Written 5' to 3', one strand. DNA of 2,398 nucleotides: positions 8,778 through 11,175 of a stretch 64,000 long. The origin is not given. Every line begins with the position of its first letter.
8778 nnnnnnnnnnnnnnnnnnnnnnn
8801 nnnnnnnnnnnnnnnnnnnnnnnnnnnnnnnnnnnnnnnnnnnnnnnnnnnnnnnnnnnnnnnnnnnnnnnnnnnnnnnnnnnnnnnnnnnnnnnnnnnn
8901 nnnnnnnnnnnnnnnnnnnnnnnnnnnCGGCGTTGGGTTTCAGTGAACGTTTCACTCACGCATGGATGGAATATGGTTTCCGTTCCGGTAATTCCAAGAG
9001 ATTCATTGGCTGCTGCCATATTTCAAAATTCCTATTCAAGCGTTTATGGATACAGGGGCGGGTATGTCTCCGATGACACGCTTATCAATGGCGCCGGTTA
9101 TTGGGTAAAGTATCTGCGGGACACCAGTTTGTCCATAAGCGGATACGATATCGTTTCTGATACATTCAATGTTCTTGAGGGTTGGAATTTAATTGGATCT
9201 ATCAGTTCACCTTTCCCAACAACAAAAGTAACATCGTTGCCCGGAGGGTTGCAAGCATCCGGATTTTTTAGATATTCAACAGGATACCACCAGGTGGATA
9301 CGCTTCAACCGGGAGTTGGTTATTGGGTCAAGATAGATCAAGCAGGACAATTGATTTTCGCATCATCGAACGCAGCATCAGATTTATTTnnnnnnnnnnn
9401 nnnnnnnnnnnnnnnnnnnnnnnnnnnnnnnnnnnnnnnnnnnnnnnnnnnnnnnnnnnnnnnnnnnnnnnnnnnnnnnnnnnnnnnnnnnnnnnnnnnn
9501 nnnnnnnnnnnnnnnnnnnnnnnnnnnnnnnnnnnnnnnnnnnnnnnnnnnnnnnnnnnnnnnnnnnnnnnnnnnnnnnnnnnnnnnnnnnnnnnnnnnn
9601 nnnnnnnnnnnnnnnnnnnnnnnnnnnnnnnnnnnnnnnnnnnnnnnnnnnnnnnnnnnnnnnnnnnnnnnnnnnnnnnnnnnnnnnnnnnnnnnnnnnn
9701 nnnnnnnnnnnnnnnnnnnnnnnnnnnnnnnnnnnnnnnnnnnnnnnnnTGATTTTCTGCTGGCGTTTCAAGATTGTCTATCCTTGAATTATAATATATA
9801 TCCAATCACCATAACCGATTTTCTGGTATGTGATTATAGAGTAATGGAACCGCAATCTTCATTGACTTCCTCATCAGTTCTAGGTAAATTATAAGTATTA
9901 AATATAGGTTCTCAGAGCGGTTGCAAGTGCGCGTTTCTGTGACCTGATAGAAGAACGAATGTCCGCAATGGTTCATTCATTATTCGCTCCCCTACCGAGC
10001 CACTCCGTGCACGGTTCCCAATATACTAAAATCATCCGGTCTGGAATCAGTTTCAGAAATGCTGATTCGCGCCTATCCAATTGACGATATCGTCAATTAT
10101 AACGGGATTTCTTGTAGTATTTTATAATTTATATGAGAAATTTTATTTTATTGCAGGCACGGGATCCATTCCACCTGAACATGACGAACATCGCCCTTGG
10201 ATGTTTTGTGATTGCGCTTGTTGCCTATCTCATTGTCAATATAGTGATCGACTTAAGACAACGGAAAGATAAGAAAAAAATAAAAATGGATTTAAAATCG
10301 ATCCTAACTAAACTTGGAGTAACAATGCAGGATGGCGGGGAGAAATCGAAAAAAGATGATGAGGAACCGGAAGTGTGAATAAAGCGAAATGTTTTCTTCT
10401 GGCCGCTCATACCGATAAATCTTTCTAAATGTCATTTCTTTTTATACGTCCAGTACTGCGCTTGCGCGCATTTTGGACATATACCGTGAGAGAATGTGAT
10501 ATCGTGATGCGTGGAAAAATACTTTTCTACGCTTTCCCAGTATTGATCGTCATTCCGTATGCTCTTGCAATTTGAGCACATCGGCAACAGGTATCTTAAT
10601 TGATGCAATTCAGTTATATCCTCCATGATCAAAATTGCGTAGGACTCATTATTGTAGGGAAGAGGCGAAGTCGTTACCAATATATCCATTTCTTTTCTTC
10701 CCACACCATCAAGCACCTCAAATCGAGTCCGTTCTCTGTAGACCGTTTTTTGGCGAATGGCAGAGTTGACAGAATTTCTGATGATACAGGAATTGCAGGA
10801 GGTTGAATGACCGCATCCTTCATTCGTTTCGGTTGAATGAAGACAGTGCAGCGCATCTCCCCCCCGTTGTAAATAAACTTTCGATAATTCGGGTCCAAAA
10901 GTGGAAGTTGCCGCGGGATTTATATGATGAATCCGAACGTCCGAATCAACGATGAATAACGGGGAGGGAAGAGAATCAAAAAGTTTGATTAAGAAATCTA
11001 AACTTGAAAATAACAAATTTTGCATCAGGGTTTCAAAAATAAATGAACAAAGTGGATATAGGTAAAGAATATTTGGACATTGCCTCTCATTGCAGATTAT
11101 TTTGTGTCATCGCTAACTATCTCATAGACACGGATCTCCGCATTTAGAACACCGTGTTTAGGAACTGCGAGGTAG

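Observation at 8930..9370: Duplicated roughly 65-aa '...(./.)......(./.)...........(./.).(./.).' module shared by two different secreted proteins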

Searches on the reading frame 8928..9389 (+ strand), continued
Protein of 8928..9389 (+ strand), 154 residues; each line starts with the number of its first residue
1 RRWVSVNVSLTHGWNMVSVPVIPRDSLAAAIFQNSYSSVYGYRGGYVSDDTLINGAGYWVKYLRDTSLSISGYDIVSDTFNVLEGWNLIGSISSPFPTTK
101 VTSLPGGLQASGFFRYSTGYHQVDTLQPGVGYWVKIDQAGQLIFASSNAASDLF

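Call 61: search_protein_families(library=pfam, alignment_id=A2, max_evalue=1)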
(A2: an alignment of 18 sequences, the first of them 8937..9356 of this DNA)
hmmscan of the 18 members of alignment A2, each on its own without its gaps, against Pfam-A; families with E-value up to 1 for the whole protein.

A. member 1, window:8937-9356:+ (140 aa): 1 family
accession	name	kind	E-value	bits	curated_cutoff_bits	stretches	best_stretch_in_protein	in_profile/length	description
PF08931.15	Caudo_bapla_RBP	-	0.023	15.1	26.7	1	70-110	25-66/101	Lactophage receptor-binding protein C-terminal head domain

B. families by the number of members that match (of 18 scanned): 3 families
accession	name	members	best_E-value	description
PF08931.15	Caudo_bapla_RBP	1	0.023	Lactophage receptor-binding protein C-terminal head domain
PF17965.7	MucBP_2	1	0.13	Mucin binding domain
PF00158.32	Sigma54_activat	1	0.31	Sigma-54 interaction domain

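Call 74: find_encoding_contigs(protein=P0167, flank=5000, max_places=2)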
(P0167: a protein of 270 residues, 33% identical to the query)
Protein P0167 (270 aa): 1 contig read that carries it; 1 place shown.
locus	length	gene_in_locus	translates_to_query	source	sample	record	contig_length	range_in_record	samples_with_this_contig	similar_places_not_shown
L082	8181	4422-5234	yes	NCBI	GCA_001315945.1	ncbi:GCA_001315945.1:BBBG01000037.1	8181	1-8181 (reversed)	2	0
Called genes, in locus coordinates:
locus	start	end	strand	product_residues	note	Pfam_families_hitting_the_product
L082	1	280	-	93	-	?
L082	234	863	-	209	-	-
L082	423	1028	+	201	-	PF22703:Cdc6_lid (faint)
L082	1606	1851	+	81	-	-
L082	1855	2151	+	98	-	-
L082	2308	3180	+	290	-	PF18911:PKD_4, PF00801:PKD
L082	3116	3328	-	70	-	-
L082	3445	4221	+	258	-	-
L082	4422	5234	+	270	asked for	PF18911:PKD_4, PF00801:PKD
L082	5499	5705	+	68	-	-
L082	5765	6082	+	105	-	-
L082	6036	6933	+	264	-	-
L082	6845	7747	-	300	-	-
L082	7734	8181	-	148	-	?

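Call 77: find_related_loci(query=A4, collection=viral_contigs, flank=6000)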
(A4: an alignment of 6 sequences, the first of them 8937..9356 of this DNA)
Query A4 (140 aa) in viral_contigs; peptide patterns used: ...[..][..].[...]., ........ (x = any residue, [..] = any of these).
39 stretches matched a pattern, but none encodes a relative of the query by tblastn (E <= 1e-3).

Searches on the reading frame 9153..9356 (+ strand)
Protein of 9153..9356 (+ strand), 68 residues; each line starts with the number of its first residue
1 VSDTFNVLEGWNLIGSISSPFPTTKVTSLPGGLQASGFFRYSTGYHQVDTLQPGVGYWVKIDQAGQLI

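Call 70: predict_structure(alignment_id=A5)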
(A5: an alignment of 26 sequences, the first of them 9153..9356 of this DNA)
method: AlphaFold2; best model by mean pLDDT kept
length: 68 residues; sequences in the alignment: 26
mean_pLDDT: 93.7   pTM: 0.77
mean pLDDT of the five models: 93.7, 93.2, 93.0, 92.4, 89.7
residues with pLDDT >= 90: 60; 70-90: 7; 50-70: 1; < 50: 0
segments of 3 or more residues with pLDDT < 50: none
pLDDT, mean of each block of 10 residues (from residue 1): 90 93 93 94 96 96 95
secondary structure, 60 per line:
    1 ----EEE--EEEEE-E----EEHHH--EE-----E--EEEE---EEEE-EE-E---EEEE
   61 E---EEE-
elements in order: E5-7 E10-14 E38-41 E45-48 E57-61 E65-67

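Call 72: fold_search(model_id=the predicted structure, library=pdb)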
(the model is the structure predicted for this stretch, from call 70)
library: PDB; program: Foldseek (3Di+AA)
matches with E <= 10: 417; with E <= 0.001: 0
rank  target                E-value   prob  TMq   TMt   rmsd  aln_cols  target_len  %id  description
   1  3d82_A                1.7e-01  0.84  0.40  0.31   6.4        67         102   13  Crystal structure of a cupin-2 domain containing protein (sfri_3543) from shewanella frigidimarina ncimb 400 at 2.05 A (released 2008-06-10)
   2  7eym_A                1.8e-01  0.91  0.46  0.36   5.0        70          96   11  Crystal structure of Vibrio cholerae ppnP (released 2022-02-09)
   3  3fjs_C                1.9e-01  0.77  0.40  0.29   5.3        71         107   14  CRYSTAL STRUCTURE OF A PUTATIVE BIOSYNTHETIC PROTEIN WITH RMLC-LIKE CUPIN FOLD (REUT_B4087) FROM RALSTONIA EUTROPHA JM (released 2009-01-13)
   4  7eym_B                2.3e-01  0.89  0.46  0.36   4.9        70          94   11  Crystal structure of Vibrio cholerae ppnP (released 2022-02-09)
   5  3d82_B                3.3e-01  0.69  0.40  0.31   6.4        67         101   13  Crystal structure of a cupin-2 domain containing protein (sfri_3543) from shewanella frigidimarina ncimb 400 at 2.05 A (released 2008-06-10)
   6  4c0h_B                3.9e-01  0.35  0.32  0.08   6.8        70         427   13  Extended interface between Pcf11p and Clp1p and structural basis for ATP loss in Gly135Arg point mutant (released 2014-02-19)
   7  7eyj                  4.3e-01  0.69  0.45  0.35   5.2        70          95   11  Crystal structure of Escherichia coli ppnP (released 2022-02-09)
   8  2oyz                  5.0e-01  0.77  0.47  0.37   4.9        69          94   10  Crystal structure of unknown function protein VPA0057 from Vibrio parahaemolyticus (targeted domain 2-94) (released 2007-03-20)
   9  3lm8_A                5.3e-01  0.21  0.31  0.13   8.9        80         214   10  Crystal Structure of Thiamine pyrophosphokinase from Bacillus subtilis, Northeast Structural Genomics Consortium Targe (released 2010-03-23)
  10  2hh9_A                5.6e-01  0.44  0.40  0.12  10.1        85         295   13  Thiamin pyrophosphokinase from Candida albicans (released 2006-07-18)
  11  2hh9_B                5.6e-01  0.44  0.40  0.12  10.1        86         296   13  Thiamin pyrophosphokinase from Candida albicans (released 2006-07-18)
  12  5d1i_A                5.9e-01  0.47  0.39  0.27   7.8        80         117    9  Structure of Cyclic nucleotide-binding-like protein from Brucella abortus bv. 1 str. 9-941 (released 2015-09-09)
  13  3cq9_A                6.6e-01  0.44  0.43  0.18   7.2        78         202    9  Crystal structure of the lp_1622 protein from Lactobacillus plantarum. Northeast Structural Genomics Consortium target (released 2008-04-15)
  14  3s4y_A                6.9e-01  0.57  0.44  0.17   6.0        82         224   10  Crystal structure of human thiamin pyrophosphokinase 1 (released 2011-06-08)
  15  6hq4_A                6.9e-01  0.41  0.38  0.11   8.2        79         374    9  Structure of EAL enzyme Bd1971 - cAMP bound form (released 2019-07-31)
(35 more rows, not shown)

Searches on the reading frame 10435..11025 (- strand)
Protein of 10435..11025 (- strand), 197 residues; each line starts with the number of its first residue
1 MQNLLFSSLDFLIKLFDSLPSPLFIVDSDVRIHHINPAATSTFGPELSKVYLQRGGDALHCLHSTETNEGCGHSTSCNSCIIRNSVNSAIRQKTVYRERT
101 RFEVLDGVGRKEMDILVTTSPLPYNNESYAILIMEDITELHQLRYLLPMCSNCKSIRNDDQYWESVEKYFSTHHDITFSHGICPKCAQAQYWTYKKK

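Call 57: search_protein_families(library=pfam, proteins=[window:10435-11025:-], max_evalue=0.00001)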
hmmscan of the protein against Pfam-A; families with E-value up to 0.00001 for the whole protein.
window:10435-11025:- (197 aa): 1 family
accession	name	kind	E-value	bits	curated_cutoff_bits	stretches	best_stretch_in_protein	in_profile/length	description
PF13188.13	PAS_8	-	7.8e-06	26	21.8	0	14-50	5-41/65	PAS domain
